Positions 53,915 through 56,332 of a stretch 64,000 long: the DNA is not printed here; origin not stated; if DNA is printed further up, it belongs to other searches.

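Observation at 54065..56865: Translationally coupled SF1 helicase + DUF2290-like two-gene cassette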

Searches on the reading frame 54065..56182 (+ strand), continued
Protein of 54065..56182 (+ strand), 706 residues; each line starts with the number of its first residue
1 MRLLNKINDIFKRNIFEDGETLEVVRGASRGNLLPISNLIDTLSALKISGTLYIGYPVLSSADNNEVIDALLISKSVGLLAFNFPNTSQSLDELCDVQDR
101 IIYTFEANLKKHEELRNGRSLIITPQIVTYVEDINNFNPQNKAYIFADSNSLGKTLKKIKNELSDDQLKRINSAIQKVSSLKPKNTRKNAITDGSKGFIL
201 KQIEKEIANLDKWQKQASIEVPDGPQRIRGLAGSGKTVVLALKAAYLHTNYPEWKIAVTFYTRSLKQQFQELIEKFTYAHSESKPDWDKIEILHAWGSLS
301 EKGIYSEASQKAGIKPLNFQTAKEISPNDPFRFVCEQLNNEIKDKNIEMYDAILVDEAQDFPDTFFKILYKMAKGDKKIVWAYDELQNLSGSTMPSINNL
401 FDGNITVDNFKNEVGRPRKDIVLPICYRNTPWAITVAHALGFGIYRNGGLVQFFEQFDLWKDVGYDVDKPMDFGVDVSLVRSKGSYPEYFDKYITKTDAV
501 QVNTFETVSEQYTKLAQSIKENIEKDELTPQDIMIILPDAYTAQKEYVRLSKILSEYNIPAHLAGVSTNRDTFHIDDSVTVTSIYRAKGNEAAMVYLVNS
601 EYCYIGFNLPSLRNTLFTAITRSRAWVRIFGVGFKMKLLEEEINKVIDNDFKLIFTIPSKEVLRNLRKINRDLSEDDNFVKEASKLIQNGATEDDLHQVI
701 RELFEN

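Call 62: search_protein_families(library=pfam, proteins=[L046:5981-6700:+, L049:5988-6755:+, L046:3836-5974:+, L049:3767-5998:+], max_evalue=1)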
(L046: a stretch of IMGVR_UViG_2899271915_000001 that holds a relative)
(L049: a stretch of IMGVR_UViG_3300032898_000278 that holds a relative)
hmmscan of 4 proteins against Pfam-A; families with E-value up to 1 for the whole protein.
L046:5981-6700:+ (240 aa): 3 families
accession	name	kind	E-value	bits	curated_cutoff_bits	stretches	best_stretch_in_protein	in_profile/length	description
PF10053.14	DUF2290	-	1.4e-09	38.1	25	1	45-187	33-172/204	Uncharacterized conserved protein (DUF2290)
PF09851.14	SHOCT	-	0.015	15.5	27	1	108-120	10-22/28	Short C-terminal domain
PF05120.17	GvpG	-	0.36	11.5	30.6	1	101-120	37-56/67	Gas vesicle protein G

L049:5988-6755:+ (256 aa): 1 family
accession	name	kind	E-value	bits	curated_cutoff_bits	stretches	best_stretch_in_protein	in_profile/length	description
PF10053.14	DUF2290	-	1.7e-12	47.6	25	1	53-194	43-177/204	Uncharacterized conserved protein (DUF2290)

L046:3836-5974:+ (713 aa): 8 families
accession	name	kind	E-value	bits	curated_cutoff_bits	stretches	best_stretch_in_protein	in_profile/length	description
PF13538.12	UvrD_C_2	-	4.6e-11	42.8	27.4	1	589-637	2-51/52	UvrD-like helicase C-terminal domain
PF00580.27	UvrD-helicase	-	8.2e-06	26.1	23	2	224-286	6-71/271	UvrD/REP helicase N-terminal domain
PF13087.12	AAA_12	-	0.0042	17.1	27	1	429-640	14-193/195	AAA domain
PF13245.12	AAA_19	-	0.0088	16.7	25.1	1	223-374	3-112/134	AAA domain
PF01443.25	Viral_helicase1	-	0.02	15.1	21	1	584-638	178-227/228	Viral superfamily 1 RNA helicase core domain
PF13401.12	AAA_22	-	0.039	14.7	27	1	238-365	12-96/130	AAA domain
PF13361.12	UvrD_C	-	0.062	13.1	25.6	1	583-637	281-345/350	UvrD-like helicase C-terminal domain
PF13604.12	AAA_30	-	0.098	12.8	27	1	222-256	6-43/191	AAA domain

L049:3767-5998:+ (744 aa): 5 families
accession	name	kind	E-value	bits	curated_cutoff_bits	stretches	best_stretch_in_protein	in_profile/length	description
PF13538.12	UvrD_C_2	-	3.3e-09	36.9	27.4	1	616-662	4-51/52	UvrD-like helicase C-terminal domain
PF13401.12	AAA_22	-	0.00021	22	27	1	264-418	12-121/130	AAA domain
PF00580.27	UvrD-helicase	-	0.0013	18.9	23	1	251-341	7-96/271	UvrD/REP helicase N-terminal domain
PF25199.1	nSTAND_NTPase5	-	0.026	14.8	34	1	261-293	45-76/145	Novel STAND NTPase 5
PF16730.10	DnaGprimase_HBD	-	0.072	13.6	25.9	0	548-588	31-71/118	DnaG-primase C-terminal, helicase-binding domain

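Call 73: search_dna_similar(query=window:54065-56182:+, collection=phages, mode=protein, max_rows=15, max_evalue=1e-20)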
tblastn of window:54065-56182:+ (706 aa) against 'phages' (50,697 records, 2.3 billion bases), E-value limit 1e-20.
No match.

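Call 74: search_dna_similar(query=window:54065-56182:+, collection=plasmids, mode=protein, max_rows=25, max_evalue=1e-20)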
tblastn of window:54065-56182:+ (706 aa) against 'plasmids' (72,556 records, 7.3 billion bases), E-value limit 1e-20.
Records with a match: 47; places in all: 48; records where one place covers at least 80% of the query: 26.
Best place of each record, by identity: <60% 47.
By first word of the organism name: Deinococcus 7; Acinetobacter 5; Leptolyngbya 4; Escherichia 3; Nostoc 3; Lactococcus 3; Haloarcula 3; Bacillus 2; Proteus 2; Agrobacterium 2; and 13 more.
By predicted mobility (MOB-suite, as given by PLSDB): non-mobilizable 31; mobilizable 9; conjugative 7.
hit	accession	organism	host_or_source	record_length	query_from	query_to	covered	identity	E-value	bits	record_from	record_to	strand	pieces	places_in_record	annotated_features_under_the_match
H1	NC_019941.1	Thioflavicoccus mobilis 8321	flat, laminated microbial mat in a salt ...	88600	17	677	94%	46.1%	0e+0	607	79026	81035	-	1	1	ATP-binding domain-containing protein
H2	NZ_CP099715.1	Dietzia kunjamensis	cell culture,water from a container for ...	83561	17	688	95%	44.4%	0e+0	590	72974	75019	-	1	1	ATP-binding domain-containing protein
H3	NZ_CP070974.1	Mycobacterium gordonae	Homo sapiens,skin biopsy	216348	21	676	93%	44.2%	1e-167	541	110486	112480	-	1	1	ATP-binding domain-containing protein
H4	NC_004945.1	Corynebacterium glutamicum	-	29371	22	703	97%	42.3%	2e-172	554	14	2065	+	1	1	ATP-binding domain-containing protein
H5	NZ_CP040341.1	Bacillus cereus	Apostichopus japonicus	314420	49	677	89%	44.4%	9e-159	515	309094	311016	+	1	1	ATP-binding domain-containing protein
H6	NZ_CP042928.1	Bacillus cereus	ocean sediment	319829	49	677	89%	44.4%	9e-159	515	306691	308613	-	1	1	ATP-binding domain-containing protein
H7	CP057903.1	Escherichia coli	culture,Pooled sheep faecal samples ...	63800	20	702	97%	39.9%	5e-138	455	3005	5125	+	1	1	ATP-binding domain-containing protein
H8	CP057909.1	Escherichia coli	culture,Pooled sheep faecal samples ...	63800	20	702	97%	39.9%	5e-138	455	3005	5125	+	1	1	ATP-binding domain-containing protein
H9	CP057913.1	Escherichia coli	culture,Pooled sheep faecal samples ...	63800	20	702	97%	39.9%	5e-138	455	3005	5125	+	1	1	ATP-binding domain-containing protein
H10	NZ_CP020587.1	Acinetobacter nosocomialis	Homo sapiens,blood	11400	47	677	89%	43.2%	3e-149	487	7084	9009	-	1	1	ATP-binding domain-containing protein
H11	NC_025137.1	Acinetobacter pittii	-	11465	22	674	92%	40.4%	2e-142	468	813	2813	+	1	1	ATP-binding domain-containing protein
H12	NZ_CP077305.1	Acinetobacter pittii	-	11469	22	674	92%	40.4%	2e-142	468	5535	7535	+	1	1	ATP-binding domain-containing protein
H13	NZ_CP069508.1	Acinetobacter pittii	-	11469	22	674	92%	40.4%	2e-142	468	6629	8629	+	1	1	ATP-binding domain-containing protein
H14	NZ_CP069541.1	Acinetobacter pittii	-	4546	22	674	92%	40.3%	1e-144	465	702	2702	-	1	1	ATP-binding domain-containing protein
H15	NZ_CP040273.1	Nostoc sp. C052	Blasia pusilla,pure culture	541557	48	689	91%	40.7%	3e-144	473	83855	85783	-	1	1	ATP-binding domain-containing protein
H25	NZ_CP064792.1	Halapricum desulfuricans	Elton hypersaline lake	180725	49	665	87%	27.8%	2e-58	222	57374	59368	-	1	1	nuclease-related domain-containing DEAD/DEAH box helicase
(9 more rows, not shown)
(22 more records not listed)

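Call 75: get_annotated_region(hit=H25, flank=3000)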
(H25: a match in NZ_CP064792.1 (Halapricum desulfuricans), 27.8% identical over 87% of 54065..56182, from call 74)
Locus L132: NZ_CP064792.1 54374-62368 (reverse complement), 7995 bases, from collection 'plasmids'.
description: Halapricum desulfuricans strain HSR-Est plasmid pHSR-Est01, complete sequence
organism: Halapricum desulfuricans (NCBI taxid 2841257)
taxonomy: Archaea; Euryarchaeota; Halobacteria; Halobacteriales; Haloarculaceae; Halapricum; Halapricum desulfuricans
host: -; source: Elton hypersaline lake; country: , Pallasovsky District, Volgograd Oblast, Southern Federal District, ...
typing (MOB-suite, as given by PLSDB): non-mobilizable
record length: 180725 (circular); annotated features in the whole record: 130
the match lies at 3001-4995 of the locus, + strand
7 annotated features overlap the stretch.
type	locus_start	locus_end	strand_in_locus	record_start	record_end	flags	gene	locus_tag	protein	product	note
CDS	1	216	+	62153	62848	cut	-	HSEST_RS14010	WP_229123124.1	hypothetical protein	-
CDS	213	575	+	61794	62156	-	-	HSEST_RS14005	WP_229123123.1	SHOCT domain-containing protein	-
CDS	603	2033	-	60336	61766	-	-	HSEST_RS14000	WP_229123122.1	hypothetical protein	-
CDS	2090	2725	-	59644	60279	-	-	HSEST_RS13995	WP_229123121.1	IS6 family transposase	-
CDS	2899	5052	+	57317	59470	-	-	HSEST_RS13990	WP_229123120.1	nuclease-related domain-containing DEAD/DEAH box helicase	-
CDS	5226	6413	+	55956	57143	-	-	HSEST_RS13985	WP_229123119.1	PQQ-dependent sugar dehydrogenase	-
CDS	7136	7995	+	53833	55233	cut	-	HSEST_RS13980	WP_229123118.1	ATP-binding protein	-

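Call 76: get_annotated_region(hit=H7, flank=3000)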
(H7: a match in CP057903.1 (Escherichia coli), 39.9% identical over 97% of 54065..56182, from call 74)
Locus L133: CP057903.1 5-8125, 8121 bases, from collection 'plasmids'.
description: Escherichia coli strain RHB10-C19 plasmid pRHB10-C19_3, complete sequence
organism: Escherichia coli (NCBI taxid 562)
taxonomy: Bacteria; Pseudomonadota; Gammaproteobacteria; Enterobacterales; Enterobacteriaceae; Escherichia; Escherichia coli
host: -; source: culture,Pooled sheep faecal samples collected from floor of farm; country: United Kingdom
typing (MOB-suite, as given by PLSDB): conjugative; replicon IncI-gamma/K1; relaxase MOBP; mating-pair formation MPF_I
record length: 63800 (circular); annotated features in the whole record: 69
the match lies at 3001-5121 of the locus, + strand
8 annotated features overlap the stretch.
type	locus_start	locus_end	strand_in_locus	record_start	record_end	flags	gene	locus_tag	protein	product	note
CDS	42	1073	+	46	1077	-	-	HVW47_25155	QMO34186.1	replication initiation protein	-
CDS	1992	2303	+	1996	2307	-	-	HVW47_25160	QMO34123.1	type II toxin-antitoxin system RelE/ParE family toxin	-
CDS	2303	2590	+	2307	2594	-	-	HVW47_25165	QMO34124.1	helix-turn-helix transcriptional regulator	-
CDS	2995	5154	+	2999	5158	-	-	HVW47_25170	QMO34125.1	ATP-binding domain-containing protein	-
CDS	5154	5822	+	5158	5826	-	-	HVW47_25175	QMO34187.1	DUF2290 domain-containing protein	-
CDS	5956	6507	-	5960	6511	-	-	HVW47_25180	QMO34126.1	plasmid stability family protein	-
CDS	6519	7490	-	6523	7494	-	-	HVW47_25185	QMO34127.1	plasmid stabilization protein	-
CDS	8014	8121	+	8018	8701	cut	-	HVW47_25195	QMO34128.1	DNA methylase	-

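Call 77: search_protein_families(library=pfam, proteins=[L132:2899-5049:+], max_evalue=0.01)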
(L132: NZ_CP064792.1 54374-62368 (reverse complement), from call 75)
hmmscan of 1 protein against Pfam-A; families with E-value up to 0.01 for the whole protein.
L132:2899-5049:+ (717 aa): 3 families
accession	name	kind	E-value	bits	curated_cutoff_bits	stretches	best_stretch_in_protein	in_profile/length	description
PF13538.12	UvrD_C_2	-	3.7e-06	27.1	27.4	1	608-661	2-51/52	UvrD-like helicase C-terminal domain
PF00580.27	UvrD-helicase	-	0.00047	20.3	23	0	232-320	3-86/271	UvrD/REP helicase N-terminal domain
PF02562.22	PhoH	-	0.0045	16.9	27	0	378-412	123-157/205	PhoH-like protein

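Call 79: search_dna_similar(query=window:54065-56182:+, collection=plasmids, mode=protein, max_rows=60, max_evalue=1e-8, rows=best)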
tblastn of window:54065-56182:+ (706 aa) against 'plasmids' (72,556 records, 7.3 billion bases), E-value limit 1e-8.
Records with a match: 59; places in all: 60; records where one place covers at least 80% of the query: 26.
Best place of each record, by identity: <60% 59.
By first word of the organism name: Acinetobacter 7; Deinococcus 7; Lactococcus 6; Leptolyngbya 4; Escherichia 3; Nostoc 3; Haloarcula 3; Bacillus 2; Proteus 2; Agrobacterium 2; and 18 more.
By predicted mobility (MOB-suite, as given by PLSDB): non-mobilizable 36; conjugative 12; mobilizable 11.
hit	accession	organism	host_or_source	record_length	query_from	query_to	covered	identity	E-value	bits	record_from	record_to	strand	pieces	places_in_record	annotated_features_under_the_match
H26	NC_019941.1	Thioflavicoccus mobilis 8321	flat, laminated microbial mat in a salt ...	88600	17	677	94%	46.1%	0e+0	607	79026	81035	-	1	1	ATP-binding domain-containing protein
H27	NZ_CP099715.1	Dietzia kunjamensis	cell culture,water from a container for ...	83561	17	688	95%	44.4%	0e+0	590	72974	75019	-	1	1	ATP-binding domain-containing protein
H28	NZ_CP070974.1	Mycobacterium gordonae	Homo sapiens,skin biopsy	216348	21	676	93%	44.2%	1e-167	541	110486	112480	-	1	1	ATP-binding domain-containing protein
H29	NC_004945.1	Corynebacterium glutamicum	-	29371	22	703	97%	42.3%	2e-172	554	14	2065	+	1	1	ATP-binding domain-containing protein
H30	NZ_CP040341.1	Bacillus cereus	Apostichopus japonicus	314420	49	677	89%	44.4%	9e-159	515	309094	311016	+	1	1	ATP-binding domain-containing protein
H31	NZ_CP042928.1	Bacillus cereus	ocean sediment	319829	49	677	89%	44.4%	9e-159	515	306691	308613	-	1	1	ATP-binding domain-containing protein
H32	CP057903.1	Escherichia coli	culture,Pooled sheep faecal samples ...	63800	20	702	97%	39.9%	5e-138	455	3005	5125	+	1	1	ATP-binding domain-containing protein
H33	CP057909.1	Escherichia coli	culture,Pooled sheep faecal samples ...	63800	20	702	97%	39.9%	5e-138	455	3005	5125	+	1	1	ATP-binding domain-containing protein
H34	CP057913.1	Escherichia coli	culture,Pooled sheep faecal samples ...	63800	20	702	97%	39.9%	5e-138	455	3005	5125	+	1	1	ATP-binding domain-containing protein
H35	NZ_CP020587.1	Acinetobacter nosocomialis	Homo sapiens,blood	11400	47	677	89%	43.2%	3e-149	487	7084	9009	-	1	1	ATP-binding domain-containing protein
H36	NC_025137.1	Acinetobacter pittii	-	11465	22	674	92%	40.4%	2e-142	468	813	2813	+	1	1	ATP-binding domain-containing protein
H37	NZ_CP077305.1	Acinetobacter pittii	-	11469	22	674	92%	40.4%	2e-142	468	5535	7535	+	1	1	ATP-binding domain-containing protein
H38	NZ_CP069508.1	Acinetobacter pittii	-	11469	22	674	92%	40.4%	2e-142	468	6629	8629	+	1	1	ATP-binding domain-containing protein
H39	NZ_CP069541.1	Acinetobacter pittii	-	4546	22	674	92%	40.3%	1e-144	465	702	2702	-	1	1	ATP-binding domain-containing protein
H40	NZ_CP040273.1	Nostoc sp. C052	Blasia pusilla,pure culture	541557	48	689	91%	40.7%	3e-144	473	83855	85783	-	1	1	ATP-binding domain-containing protein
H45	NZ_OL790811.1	Proteus mirabilis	-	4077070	46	672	89%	34.9%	2e-95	332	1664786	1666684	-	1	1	none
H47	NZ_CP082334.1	Exiguobacterium acetylicum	water,Urban freshwater pond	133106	52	683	90%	33.9%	1e-92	323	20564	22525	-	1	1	ATP-binding domain-containing protein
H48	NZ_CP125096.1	Agrobacterium fabrum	Raspberry,cell culture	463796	52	696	91%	30.3%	2e-74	270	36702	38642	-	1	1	ATP-binding domain-containing protein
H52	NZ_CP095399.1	Natribaculum luteum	cell culture,brine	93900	52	658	86%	27.6%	2e-57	219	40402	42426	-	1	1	hypothetical protein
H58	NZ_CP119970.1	Gloeocapsopsis dulcis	Dried cell culture,Desert, underside of ...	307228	139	632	70%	30.8%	2e-69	254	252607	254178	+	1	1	nuclease-related domain-containing DEAD/DEAH box helicase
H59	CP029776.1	Deinococcus actinosclerus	mixed culture,wastewater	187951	199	692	70%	29.5%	2e-64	240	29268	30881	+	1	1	NERD domain protein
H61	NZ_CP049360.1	Deinococcus wulumuqiensis R12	cell culture,soil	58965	163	656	70%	29.2%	2e-63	237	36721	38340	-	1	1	nuclease-related domain-containing DEAD/DEAH box helicase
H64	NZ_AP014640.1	Leptolyngbya boryana IAM M-101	-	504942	195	663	66%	29.6%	2e-56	216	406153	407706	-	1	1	nuclease-related domain-containing DEAD/DEAH box helicase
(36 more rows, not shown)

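Call 80: get_annotated_region(hit=H45, flank=2500)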
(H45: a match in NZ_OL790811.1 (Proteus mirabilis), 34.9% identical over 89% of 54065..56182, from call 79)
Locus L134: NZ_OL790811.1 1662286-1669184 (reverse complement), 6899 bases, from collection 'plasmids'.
description: Proteus mirabilis strain H63 plasmid unnamed, complete sequence
organism: Proteus mirabilis (NCBI taxid 584)
taxonomy: Bacteria; Pseudomonadota; Gammaproteobacteria; Enterobacterales; Morganellaceae; Proteus; Proteus mirabilis
host: -; source: -; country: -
typing (MOB-suite, as given by PLSDB): mobilizable; relaxase MOBP
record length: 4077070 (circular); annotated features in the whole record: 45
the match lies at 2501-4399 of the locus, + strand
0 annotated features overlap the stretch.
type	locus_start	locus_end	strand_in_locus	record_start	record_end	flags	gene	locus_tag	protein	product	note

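Call 81: get_annotated_region(hit=H47, flank=2500)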
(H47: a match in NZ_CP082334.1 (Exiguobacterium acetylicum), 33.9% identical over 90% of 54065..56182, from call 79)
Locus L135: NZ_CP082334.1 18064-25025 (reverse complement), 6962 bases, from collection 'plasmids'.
description: Exiguobacterium acetylicum strain EYLC1 plasmid pEYLC1.1, complete sequence
organism: Exiguobacterium acetylicum (NCBI taxid 41170)
taxonomy: Bacteria; Bacillota; Bacilli; Bacillales; ; Exiguobacterium; Exiguobacterium acetylicum
host: -; source: water,Urban freshwater pond; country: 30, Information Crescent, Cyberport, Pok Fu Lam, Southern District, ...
typing (MOB-suite, as given by PLSDB): mobilizable; relaxase MOBP
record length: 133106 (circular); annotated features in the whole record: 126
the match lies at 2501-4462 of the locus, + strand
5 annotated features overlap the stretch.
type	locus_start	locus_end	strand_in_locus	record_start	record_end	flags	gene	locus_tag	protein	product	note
CDS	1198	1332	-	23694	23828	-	-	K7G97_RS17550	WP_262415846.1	hypothetical protein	-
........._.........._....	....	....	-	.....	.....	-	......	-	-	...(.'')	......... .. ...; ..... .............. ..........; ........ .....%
CDS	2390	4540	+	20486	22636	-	-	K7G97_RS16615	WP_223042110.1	ATP-binding domain-containing protein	-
CDS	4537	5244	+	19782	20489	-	-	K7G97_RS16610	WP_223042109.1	DUF2290 domain-containing protein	-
CDS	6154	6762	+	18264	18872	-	-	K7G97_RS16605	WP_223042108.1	hypothetical protein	-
